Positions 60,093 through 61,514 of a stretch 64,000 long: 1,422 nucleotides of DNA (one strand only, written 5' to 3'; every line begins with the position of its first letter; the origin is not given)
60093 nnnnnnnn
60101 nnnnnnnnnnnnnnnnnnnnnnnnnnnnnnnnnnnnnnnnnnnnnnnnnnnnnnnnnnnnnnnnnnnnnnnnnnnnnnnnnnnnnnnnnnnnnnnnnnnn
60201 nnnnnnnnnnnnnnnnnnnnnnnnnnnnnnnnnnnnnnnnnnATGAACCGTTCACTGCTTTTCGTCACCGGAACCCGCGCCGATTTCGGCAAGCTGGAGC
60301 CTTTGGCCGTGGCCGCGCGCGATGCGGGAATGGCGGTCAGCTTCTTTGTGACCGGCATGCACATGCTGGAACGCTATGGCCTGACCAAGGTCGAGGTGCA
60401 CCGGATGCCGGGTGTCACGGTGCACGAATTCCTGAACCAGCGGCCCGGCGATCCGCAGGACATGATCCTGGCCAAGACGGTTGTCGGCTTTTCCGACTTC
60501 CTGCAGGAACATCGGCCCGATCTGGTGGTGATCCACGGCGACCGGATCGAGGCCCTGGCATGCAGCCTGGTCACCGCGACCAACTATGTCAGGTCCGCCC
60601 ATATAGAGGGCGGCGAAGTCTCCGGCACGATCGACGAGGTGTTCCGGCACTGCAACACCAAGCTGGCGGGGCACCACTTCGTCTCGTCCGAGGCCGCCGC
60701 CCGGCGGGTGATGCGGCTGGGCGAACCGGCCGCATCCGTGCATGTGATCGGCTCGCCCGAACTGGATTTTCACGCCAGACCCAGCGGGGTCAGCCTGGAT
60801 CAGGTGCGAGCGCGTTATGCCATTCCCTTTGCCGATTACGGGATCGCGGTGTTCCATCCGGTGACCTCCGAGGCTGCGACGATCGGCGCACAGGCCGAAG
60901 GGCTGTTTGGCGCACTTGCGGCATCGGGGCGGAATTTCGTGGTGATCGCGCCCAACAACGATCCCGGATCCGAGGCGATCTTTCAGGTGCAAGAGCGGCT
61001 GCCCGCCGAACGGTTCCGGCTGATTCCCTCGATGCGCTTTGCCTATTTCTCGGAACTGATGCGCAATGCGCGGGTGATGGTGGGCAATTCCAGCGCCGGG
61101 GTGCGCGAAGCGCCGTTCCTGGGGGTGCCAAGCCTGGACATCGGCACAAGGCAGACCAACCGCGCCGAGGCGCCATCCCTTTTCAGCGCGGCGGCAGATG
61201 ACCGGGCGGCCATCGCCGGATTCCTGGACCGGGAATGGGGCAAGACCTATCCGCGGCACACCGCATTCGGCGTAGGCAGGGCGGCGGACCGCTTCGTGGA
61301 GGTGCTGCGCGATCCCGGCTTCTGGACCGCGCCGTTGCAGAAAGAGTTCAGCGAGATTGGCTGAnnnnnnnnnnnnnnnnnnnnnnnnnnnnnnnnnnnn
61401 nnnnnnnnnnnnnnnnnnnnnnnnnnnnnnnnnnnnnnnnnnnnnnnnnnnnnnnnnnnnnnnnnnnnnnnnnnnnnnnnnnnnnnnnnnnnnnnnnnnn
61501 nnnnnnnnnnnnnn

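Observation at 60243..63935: Two tandem, divergent WaaA/GT30 paralogues coupled to neuC: candidate new sialyltransferase type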

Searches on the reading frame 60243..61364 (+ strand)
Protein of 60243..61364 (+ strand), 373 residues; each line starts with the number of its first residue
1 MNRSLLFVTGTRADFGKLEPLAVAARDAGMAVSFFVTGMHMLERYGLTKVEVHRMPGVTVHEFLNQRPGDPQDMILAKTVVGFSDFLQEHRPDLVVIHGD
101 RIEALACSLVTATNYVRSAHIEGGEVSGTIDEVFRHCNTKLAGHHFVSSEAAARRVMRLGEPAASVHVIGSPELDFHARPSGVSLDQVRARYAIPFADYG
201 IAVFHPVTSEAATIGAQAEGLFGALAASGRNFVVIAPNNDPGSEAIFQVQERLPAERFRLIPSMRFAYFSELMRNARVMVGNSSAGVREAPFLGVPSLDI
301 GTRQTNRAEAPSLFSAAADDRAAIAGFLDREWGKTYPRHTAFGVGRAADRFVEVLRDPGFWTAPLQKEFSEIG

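Call 3: search_protein_families(library=pfam, proteins=[window:60243-61364:+], max_evalue=0.01)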
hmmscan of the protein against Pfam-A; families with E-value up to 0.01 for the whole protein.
window:60243-61364:+ (373 aa): 3 families
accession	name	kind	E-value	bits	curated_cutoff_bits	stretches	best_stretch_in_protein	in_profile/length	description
PF02350.25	Epimerase_2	-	1.8e-61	208.4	30.6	1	26-356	5-347/347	UDP-N-acetylglucosamine 2-epimerase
PF13579.12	Glyco_trans_4_4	-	6.8e-08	33.5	29.7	1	21-170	10-156/158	Glycosyl transferase 4-like domain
PF13439.12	Glyco_transf_4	-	0.0019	18.7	28.5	0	24-169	14-162/170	Glycosyltransferase Family 4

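Call 7: search_protein_families(library=ncbifam, proteins=[window:60243-61364:+], max_evalue=0.001)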
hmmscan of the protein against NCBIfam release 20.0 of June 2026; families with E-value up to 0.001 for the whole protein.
window:60243-61364:+ (373 aa): 2 families
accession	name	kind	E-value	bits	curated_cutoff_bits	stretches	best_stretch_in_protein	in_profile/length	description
TIGR03568.1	NeuC_NnaA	equivalog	2e-100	336.2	235.9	1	4-355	2-365/365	UDP-N-acetylglucosamine 2-epimerase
TIGR00236.1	wecB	equivalog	5.9e-17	61.9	210.15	1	5-356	3-363/366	non-hydrolyzing UDP-N-acetylglucosamine 2-epimerase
